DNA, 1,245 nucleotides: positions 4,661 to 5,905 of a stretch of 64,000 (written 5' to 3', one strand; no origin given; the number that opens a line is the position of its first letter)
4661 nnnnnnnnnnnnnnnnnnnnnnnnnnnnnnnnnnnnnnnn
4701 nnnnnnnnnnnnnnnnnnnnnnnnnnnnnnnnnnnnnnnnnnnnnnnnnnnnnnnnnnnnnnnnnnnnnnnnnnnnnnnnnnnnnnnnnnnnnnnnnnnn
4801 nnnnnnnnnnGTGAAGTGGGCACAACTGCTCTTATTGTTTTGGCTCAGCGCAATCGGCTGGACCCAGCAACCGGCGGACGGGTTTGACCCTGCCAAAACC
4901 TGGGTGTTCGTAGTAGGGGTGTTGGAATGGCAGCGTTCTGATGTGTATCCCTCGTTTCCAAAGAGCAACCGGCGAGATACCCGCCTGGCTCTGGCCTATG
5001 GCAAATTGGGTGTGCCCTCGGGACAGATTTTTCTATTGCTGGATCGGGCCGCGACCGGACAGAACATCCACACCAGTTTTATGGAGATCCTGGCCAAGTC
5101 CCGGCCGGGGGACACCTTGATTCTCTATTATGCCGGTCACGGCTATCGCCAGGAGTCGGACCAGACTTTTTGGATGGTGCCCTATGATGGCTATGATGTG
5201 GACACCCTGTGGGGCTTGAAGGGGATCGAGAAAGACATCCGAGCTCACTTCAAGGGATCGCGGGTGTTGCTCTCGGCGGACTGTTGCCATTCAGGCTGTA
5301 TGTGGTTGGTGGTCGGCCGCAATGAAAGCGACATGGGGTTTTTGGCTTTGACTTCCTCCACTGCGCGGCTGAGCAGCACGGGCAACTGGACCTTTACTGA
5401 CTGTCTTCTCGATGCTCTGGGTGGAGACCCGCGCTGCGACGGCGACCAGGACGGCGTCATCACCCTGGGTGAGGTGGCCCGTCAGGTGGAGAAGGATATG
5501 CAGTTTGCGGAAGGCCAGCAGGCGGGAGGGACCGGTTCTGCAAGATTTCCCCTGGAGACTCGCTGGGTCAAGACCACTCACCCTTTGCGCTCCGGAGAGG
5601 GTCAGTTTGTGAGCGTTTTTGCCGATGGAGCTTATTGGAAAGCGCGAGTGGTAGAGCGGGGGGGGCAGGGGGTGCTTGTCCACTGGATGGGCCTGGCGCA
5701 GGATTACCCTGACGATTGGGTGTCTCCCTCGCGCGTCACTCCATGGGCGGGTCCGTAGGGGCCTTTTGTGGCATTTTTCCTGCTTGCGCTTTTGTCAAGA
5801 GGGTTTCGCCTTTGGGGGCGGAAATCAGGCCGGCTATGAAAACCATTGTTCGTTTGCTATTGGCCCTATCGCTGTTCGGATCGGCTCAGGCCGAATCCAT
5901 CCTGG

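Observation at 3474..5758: Translationally coupled ATP-grasp amidoligase and secreted caspase-like protease with a Tudor/SH3-like tail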

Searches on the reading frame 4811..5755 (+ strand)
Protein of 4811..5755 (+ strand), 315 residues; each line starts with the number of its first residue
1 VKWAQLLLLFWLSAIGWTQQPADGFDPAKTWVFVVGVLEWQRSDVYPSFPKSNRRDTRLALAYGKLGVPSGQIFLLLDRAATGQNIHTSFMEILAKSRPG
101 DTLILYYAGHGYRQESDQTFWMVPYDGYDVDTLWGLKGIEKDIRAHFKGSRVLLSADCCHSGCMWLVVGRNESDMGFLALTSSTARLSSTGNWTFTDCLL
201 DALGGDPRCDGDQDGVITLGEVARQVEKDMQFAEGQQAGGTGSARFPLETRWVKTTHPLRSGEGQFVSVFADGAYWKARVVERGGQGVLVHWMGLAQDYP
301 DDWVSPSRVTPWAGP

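Call 4: search_protein_families(library=pfam, proteins=[window:4811-5755:+], max_evalue=0.01)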
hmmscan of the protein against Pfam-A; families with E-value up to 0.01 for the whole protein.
window:4811-5755:+ (315 aa): 1 family
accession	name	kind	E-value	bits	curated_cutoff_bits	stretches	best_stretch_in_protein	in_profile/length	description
PF00656.27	Peptidase_C14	-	9.5e-06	25.9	21.4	1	80-172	45-131/233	Caspase domain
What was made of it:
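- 4811..5758 (+): Exported C14 caspase-like cysteine peptidase with a C-terminal chromo-like domain (315 aa). PF00656 at 25.9 bits, above the 21.4 cut-off (call 4).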

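Call 5: search_protein_families(library=ncbifam, proteins=[window:4811-5755:+], max_evalue=0.1)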
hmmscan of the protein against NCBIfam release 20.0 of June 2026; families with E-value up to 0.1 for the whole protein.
window:4811-5755:+ (315 aa): 1 family
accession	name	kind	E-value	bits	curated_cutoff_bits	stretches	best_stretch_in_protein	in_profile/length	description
NF047832.1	caspase_w_EACC1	subfamily_domain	1.8e-11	43.9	140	1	60-231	32-209/211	caspase, EACC1-associated type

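Call 6: search_protein_families(library=padloc, proteins=[window:4811-5755:+], max_evalue=0.1)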
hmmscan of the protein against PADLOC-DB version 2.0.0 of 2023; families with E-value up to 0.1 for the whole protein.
window:4811-5755:+ (315 aa): 1 family
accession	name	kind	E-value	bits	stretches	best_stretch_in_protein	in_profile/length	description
PDLC02987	caspase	-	1.2e-10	39.3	1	74-196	44-130/453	-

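Call 8: search_solved_structures(query=window:4811-5755:+, max_evalue=10, show_alignments=3)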
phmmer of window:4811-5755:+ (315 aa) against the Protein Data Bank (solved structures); distinct sequences matched with E-value up to 10: 5.
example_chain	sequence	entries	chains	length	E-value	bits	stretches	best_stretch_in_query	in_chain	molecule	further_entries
6w8s_A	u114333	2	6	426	0.035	16.6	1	80-162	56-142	Metacaspase-4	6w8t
6w8r_A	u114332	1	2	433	0.15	14.5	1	80-116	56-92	Metacaspase-4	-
4afr_A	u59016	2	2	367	0.93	11.9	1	82-120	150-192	METACASPASE | METACASPASE MCA2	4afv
8a53_A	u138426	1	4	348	1.1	11.6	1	81-197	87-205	Metacaspase-9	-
4f6o_A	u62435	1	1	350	1.3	11.4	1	79-162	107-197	Metacaspase-1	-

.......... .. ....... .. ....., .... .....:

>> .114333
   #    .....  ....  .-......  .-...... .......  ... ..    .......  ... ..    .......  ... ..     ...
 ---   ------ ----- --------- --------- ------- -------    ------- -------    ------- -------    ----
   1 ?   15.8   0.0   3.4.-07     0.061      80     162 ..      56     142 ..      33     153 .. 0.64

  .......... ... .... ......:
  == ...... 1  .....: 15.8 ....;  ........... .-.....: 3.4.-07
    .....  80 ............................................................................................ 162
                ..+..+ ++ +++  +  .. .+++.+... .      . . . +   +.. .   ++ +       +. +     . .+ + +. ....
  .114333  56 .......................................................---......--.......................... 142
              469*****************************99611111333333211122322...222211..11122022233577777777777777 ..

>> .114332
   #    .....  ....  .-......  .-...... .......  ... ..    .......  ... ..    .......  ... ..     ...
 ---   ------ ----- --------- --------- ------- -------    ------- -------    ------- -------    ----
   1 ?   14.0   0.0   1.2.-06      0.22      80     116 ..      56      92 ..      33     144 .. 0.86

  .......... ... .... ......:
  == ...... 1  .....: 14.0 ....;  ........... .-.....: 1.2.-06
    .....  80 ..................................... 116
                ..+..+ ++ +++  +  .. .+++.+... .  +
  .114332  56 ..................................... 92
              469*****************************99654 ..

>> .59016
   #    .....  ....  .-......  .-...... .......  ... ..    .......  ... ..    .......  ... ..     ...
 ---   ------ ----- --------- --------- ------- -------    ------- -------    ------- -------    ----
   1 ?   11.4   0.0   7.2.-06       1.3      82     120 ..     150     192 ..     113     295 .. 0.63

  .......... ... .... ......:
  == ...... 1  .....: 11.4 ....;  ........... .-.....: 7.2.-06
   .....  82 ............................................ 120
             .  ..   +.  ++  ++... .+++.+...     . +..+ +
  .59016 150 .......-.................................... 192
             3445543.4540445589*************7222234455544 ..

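Call 10: find_homologous_proteins(query=window:4811-5755:+, max_evalue=0.001)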
Query window:4811-5755:+ (315 aa): 437 proteins with E <= 0.001 among 3008 candidates; the best 120 are listed.
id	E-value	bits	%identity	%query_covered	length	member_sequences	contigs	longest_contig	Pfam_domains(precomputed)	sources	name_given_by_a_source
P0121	5.0e-208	708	95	100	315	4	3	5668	PF00656.28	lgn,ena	-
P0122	4.7e-178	610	83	98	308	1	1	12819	-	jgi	jgi:hypothetical protein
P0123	4.2e-168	577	79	98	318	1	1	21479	PF00656.28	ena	-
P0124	1.4e-160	552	78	95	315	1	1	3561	-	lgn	-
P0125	2.9e-160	551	78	94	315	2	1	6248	PF00656.28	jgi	-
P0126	5.6e-151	521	74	94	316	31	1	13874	-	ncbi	-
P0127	1.7e-117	411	59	97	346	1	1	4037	PF00656.28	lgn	-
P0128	4.1e-114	399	58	93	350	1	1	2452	-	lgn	-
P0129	1.5e-112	394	56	95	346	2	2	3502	-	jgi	-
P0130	1.3e-109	385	55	96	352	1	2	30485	-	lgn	-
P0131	4.8e-106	373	54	96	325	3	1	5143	PF00656.28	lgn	-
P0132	7.3e-106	372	56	91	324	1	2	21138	-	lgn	-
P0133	1.0e-103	365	53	100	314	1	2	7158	PF00656.28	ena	-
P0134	7.6e-98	346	53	94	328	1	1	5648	PF00656.28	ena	-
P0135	1.4e-96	342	52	94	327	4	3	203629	-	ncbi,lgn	-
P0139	9.2e-89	316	47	94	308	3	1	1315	PF00656.28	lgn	-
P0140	1.6e-86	309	47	96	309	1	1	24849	PF00656.28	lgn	-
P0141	9.5e-86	306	48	97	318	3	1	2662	PF00656.28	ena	-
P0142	1.7e-85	305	48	92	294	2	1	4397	PF00656.28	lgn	-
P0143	4.0e-83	298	49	91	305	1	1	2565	PF00656.28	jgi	jgi:hypothetical protein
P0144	2.0e-82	295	49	90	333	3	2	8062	PF00656.28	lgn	-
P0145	2.2e-82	295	48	92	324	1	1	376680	PF00656.28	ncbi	ncbi:MAG: caspase family protein [Vulcanimicrobiota bacterium]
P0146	7.1e-82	293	45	98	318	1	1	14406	PF00656.28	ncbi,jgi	jgi:hypothetical protein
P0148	5.7e-80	287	46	92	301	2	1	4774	PF00656.28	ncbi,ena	-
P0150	4.3e-78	281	47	92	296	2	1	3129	PF00656.28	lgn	-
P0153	3.5e-66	242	41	99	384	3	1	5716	PF16719.12,PF11717.15,PF00656.28,PF05641.19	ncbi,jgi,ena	jgi:hypothetical protein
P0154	9.5e-66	240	42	91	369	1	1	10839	PF00656.28,PF18358.8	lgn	-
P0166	1.2e-63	234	41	94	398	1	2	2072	PF11717.15,PF00656.28,PF05641.19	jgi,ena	jgi:hypothetical protein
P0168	3.0e-63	232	40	92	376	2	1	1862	PF16719.12,PF11717.15,PF00656.28,PF05641.19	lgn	-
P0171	5.3e-63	231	41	91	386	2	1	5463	PF11717.15,PF00656.28,PF18358.8,PF05641.19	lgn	-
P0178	1.3e-62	230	41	90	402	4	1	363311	PF02820.25,PF11717.15,PF00656.28,PF22732.3,PF23327.2,PF05641.19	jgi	jgi:hypothetical protein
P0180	1.6e-62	230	40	93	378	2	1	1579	PF02820.25,PF16719.12,PF11717.15,PF00656.28,PF18358.8,PF05641.19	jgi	jgi:hypothetical protein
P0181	2.4e-62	229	41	91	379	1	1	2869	PF02820.25,PF16719.12,PF11717.15,PF00656.28,PF05641.19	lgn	-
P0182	2.4e-62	229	41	91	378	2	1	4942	PF16719.12,PF11717.15,PF00656.28,PF05641.19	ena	-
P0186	5.5e-62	228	39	91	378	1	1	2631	PF18104.8,PF11717.15,PF00656.28,PF18358.8,PF23327.2,PF05641.19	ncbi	-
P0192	9.3e-62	227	41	91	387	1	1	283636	PF11717.15,PF00656.28,PF18358.8,PF05641.19,PF14538.12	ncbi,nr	ncbi:MAG: caspase family protein [Planctomycetes bacterium]|nr:caspase family protein [Planctomyceto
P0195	1.7e-61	226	39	97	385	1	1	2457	PF16719.12,PF11717.15,PF00656.28,PF05641.19,PF14538.12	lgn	-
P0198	3.2e-60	222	42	91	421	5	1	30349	PF16719.12,PF11717.15,PF00656.28,PF18358.8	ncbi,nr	ncbi:MAG: caspase family protein [Pirellulales bacterium]|nr:caspase family protein [Pirellulales ba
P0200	4.8e-60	222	42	91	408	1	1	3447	PF11717.15,PF00656.28,PF05641.19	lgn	-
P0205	9.0e-60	221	40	90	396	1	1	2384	PF02820.25,PF11717.15,PF00656.28,PF22732.3,PF23327.2,PF05641.19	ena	-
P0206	9.1e-60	221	40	90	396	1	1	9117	PF02820.25,PF11717.15,PF00656.28,PF22732.3,PF23327.2,PF05641.19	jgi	-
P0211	1.9e-59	220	39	92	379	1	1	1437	PF02820.25,PF16719.12,PF11717.15,PF00656.28,PF22732.3,PF05641.19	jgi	jgi:hypothetical protein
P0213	3.1e-59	219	40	90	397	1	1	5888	PF11717.15,PF00656.28,PF22732.3,PF23327.2,PF05641.19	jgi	jgi:hypothetical protein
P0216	5.9e-59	218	38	96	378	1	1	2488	PF11717.15,PF00656.28,PF05641.19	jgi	jgi:hypothetical protein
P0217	6.6e-59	218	38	95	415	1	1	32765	PF00656.28,PF05641.19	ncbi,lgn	-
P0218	9.5e-59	217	40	91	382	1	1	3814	PF11717.15,PF00656.28,PF18358.8,PF23327.2,PF05641.19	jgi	jgi:Caspase domain/RNA binding activity-knot of a chromodomain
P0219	1.0e-58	217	37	100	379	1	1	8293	PF16719.12,PF11717.15,PF00656.28,PF23327.2,PF05641.19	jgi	jgi:hypothetical protein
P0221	1.3e-58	217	41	91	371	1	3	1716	PF00656.28,PF18358.8,PF05641.19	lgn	-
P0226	5.1e-58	215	38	91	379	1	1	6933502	PF00656.28,PF05641.19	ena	-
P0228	8.8e-58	214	37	92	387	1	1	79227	PF11717.15,PF00656.28,PF18358.8,PF05641.19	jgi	-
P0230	1.8e-57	213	38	90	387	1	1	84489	PF00656.28,PF18358.8,PF05641.19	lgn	-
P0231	1.9e-57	213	38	91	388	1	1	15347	PF00656.28,PF05641.19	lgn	-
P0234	2.6e-57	213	39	91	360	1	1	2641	PF11717.15,PF00656.28,PF22732.3,PF05641.19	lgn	-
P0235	2.8e-57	213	38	91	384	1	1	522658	PF11717.15,PF00656.28,PF18358.8,PF05641.19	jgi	jgi:hypothetical protein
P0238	6.3e-57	211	37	97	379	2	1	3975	PF11717.15,PF00656.28,PF23327.2,PF05641.19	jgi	-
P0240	1.3e-56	210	38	90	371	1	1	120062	PF11717.15,PF00656.28,PF18358.8,PF05641.19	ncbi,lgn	-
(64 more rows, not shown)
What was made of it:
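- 4811..5758 (+): 437 homologous clusters (call 10).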

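Call 14: find_encoding_contigs(protein=P0145, flank=6000, max_places=2)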
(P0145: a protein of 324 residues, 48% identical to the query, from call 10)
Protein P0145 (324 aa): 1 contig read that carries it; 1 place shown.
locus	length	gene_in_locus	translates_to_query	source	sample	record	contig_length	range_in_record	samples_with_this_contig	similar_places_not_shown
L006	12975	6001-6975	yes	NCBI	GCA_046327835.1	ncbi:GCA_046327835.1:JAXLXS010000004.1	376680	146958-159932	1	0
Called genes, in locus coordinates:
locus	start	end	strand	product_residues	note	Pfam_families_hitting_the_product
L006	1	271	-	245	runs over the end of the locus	PF00905:Transpeptidase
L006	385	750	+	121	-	PF05099:TerB (faint)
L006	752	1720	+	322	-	PF07238:PilZ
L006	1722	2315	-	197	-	PF08974:DUF1877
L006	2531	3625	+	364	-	-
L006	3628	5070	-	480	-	PF13396:PLDc_N (faint), PF13091:PLDc_2, PF00614:PLDc (weak), PF13091:PLDc_2, PF00614:PLDc (weak)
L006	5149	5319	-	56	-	PF07043:DUF1328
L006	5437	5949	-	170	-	-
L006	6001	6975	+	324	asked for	PF00656:Peptidase_C14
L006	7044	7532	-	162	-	-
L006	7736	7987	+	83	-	-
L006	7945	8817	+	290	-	PF13191:AAA_16 (weak), PF13401:AAA_22 (faint), PF00004:AAA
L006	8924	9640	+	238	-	-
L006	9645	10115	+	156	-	-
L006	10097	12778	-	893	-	PF13646:HEAT_2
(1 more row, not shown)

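Call 15: find_encoding_contigs(protein=P0192, flank=6000, max_places=2)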
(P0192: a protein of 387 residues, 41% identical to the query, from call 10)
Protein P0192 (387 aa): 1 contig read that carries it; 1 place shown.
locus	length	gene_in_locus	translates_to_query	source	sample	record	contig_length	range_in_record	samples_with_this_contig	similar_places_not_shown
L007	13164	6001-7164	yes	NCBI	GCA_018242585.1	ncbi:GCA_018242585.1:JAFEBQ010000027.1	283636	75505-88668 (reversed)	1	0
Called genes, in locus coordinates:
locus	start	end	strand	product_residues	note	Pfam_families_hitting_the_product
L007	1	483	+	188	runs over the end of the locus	-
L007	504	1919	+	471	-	PF00034:Cytochrom_C (faint), PF13442:Cytochrome_CBB3 (faint), PF06537:DHOR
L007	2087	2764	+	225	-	PF04264:YceI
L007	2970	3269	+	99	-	-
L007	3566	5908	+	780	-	PF12708:Pect-lyase_RHGA_epim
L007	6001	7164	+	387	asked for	PF14538:Raptor_N (faint), PF00656:Peptidase_C14 (weak), PF05641:Agenet (faint), PF11717:Tudor-knot (faint), PF18358:Tudor_4 (faint)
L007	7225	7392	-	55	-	-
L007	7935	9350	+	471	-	PF07394:DUF1501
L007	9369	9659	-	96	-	-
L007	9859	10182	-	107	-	-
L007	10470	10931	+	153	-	-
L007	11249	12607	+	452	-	PF00089:Trypsin, PF13365:Trypsin_2, PF00595:PDZ (faint), PF13180:PDZ_2, PF17820:PDZ_6 (weak)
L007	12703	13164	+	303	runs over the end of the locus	PF00586:AIRS, PF02769:AIRS_C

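Call 24: search_protein_families(library=pfam, proteins=[P0178, P0192], max_evalue=1)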
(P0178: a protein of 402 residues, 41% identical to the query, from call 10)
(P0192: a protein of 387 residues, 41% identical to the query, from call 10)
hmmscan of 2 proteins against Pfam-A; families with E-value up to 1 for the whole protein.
P0178 (402 aa): 14 families
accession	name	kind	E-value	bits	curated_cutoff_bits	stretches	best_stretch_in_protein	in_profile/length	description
PF05641.18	Agenet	-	8.1e-09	36.3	27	2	279-325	2-58/61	Agenet domain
PF11717.14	Tudor-knot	-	9.5e-09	35.5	20.8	2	333-378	4-54/55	RNA binding activity-knot of a chromodomain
PF00656.27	Peptidase_C14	-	5.1e-06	26.8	21.4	1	73-260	29-216/233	Caspase domain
PF23327.1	Chromo_MORC2_6th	-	6e-06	26.4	27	2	332-355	5-28/63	ATPase MORC2, chromo domain-like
PF22732.2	MSL3_chromo-like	-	8e-06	26.2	28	2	356-385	41-70/78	MSL3 chromodomain-like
PF02820.24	MBT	-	1.4e-05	25.7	22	1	284-319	9-44/69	mbt repeat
PF16719.11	SAWADEE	-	0.00062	20.3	28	1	343-379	14-50/125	SAWADEE domain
PF18358.7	Tudor_4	-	0.0024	17.9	25.8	1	278-316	4-40/50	Histone methyltransferase Tudor domain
PF13202.12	EF-hand_5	-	0.01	15.7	25.9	1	223-237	8-22/25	EF hand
PF02875.26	Mur_ligase_C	-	0.036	15.3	28.4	1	31-119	27-123/127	Mur ligase, glutamate ligase domain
PF01650.23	Peptidase_C13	-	0.051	13.5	22.8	1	110-224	104-212/258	Peptidase C13 family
PF00036.39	EF-hand_1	-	0.11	12.5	25.4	1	223-238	9-24/29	EF hand domain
PF14145.11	YrhK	-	0.15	12.3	26.1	1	16-53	14-45/58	YrhK-like protein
PF11850.13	DUF3370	-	0.16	11.2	25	1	221-298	173-256/422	Protein of unknown function (DUF3370)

P0192 (387 aa): 10 families
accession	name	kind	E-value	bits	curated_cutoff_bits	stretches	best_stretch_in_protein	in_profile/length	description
PF05641.18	Agenet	-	3.2e-09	37.6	27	2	278-327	1-61/61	Agenet domain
PF11717.14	Tudor-knot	-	2.8e-06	27.6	20.8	2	277-323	3-54/55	RNA binding activity-knot of a chromodomain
PF18358.7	Tudor_4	-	7.9e-06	25.9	25.8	1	278-316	4-40/50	Histone methyltransferase Tudor domain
PF00656.27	Peptidase_C14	-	9.2e-06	25.9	21.4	1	91-218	44-192/233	Caspase domain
PF14538.11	Raptor_N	-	2.3e-05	24.7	27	1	107-179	83-149/151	Raptor N-terminal CASPase like domain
PF16719.11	SAWADEE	-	0.0004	20.9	28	1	335-376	4-44/125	SAWADEE domain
PF23327.1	Chromo_MORC2_6th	-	0.00043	20.4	27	1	275-302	3-30/63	ATPase MORC2, chromo domain-like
PF02820.24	MBT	-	0.00085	19.9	22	1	293-318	18-43/69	mbt repeat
PF22732.2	MSL3_chromo-like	-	0.0053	17.2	28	0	303-324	43-64/78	MSL3 chromodomain-like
PF08402.16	TOBE_2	-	0.33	11.5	21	0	25-43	58-76/76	TOBE domain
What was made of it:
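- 5438..5473 (+): EF-hand-type Ca2+-binding loop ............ (aa 210-221) inside the caspase domain. Homologue P0178 gives a weak EF-hand_5 hit (call 24).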

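Call 25: find_related_loci(query=A2, collection=metagenome_contigs, flank=6000)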
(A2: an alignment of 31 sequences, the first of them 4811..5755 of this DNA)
Query A2 (315 aa) in metagenome_contigs; peptide patterns used: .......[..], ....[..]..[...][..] (x = any residue, [..] = any of these).
497 stretches matched a pattern; 336 encode a relative of the query (tblastn E <= 1e-3); the best 80 are kept; 80 distinct loci.
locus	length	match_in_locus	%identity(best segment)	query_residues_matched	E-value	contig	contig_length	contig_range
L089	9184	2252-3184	72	7-312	5e-152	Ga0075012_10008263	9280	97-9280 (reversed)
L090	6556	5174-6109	71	2-312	1e-151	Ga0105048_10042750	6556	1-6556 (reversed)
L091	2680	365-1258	56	7-304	2e-119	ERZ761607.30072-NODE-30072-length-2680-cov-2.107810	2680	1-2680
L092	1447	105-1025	50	6-315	2e-102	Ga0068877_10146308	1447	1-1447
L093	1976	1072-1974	40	6-307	1e-72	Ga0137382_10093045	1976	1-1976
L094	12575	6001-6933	38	4-309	7e-70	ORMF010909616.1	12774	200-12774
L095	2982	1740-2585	42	27-309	4e-70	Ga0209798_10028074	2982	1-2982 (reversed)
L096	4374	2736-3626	40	8-309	4e-68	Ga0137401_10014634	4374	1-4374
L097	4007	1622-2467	39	27-309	5e-67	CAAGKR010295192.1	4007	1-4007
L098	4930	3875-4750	40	13-309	7e-67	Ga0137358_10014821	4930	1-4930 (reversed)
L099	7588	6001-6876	40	13-309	1e-66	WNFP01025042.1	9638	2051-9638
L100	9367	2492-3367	40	13-309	1e-66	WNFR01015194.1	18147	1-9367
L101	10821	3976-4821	41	27-309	1e-66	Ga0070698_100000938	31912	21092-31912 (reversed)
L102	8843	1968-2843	40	13-309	2e-66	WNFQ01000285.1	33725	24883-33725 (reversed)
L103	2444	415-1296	39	26-312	7e-67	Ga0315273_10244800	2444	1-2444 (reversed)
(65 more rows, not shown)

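Call 30: predict_structure(alignment_id=A2)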
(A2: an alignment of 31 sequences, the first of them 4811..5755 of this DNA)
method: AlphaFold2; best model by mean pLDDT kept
length: 315 residues; sequences in the alignment: 31
mean_pLDDT: 93.0   pTM: 0.89
mean pLDDT of the five models: 93.0, 92.5, 92.1, 92.0, 91.5
residues with pLDDT >= 90: 253; 70-90: 54; 50-70: 8; < 50: 0
segments of 3 or more residues with pLDDT < 50: none
pLDDT, mean of each block of 10 residues (from residue 1): 79 71 97 97 91 92 98 98 98 98 97 89 94 93 97 96 90 92 81 91 97 98 97 93 97 96 96 95 95 88 96 78
secondary structure, 60 per line:
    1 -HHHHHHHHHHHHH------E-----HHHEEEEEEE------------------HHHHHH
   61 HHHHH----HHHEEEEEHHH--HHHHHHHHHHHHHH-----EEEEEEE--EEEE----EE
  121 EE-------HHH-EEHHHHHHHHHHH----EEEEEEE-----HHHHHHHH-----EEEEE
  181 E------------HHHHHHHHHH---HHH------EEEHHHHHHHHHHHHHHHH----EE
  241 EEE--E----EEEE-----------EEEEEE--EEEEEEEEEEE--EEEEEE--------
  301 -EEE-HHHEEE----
elements in order: H2-14 E30-36 H55-65 E73-77 H83-96 E102-108 E111-114 E119-122 H136-146 E151-157 H163-170 E176-181 H194-203 E216-218 H219-234 E239-243 E251-254 E266-271 E274-284 E287-292 E302-304 E309-311
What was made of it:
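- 5594..5746 (+): C-terminal chromo-barrel / Tudor-knot-like domain (aa 262-312). Five-strand barrel in the AF2 model (call 30).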
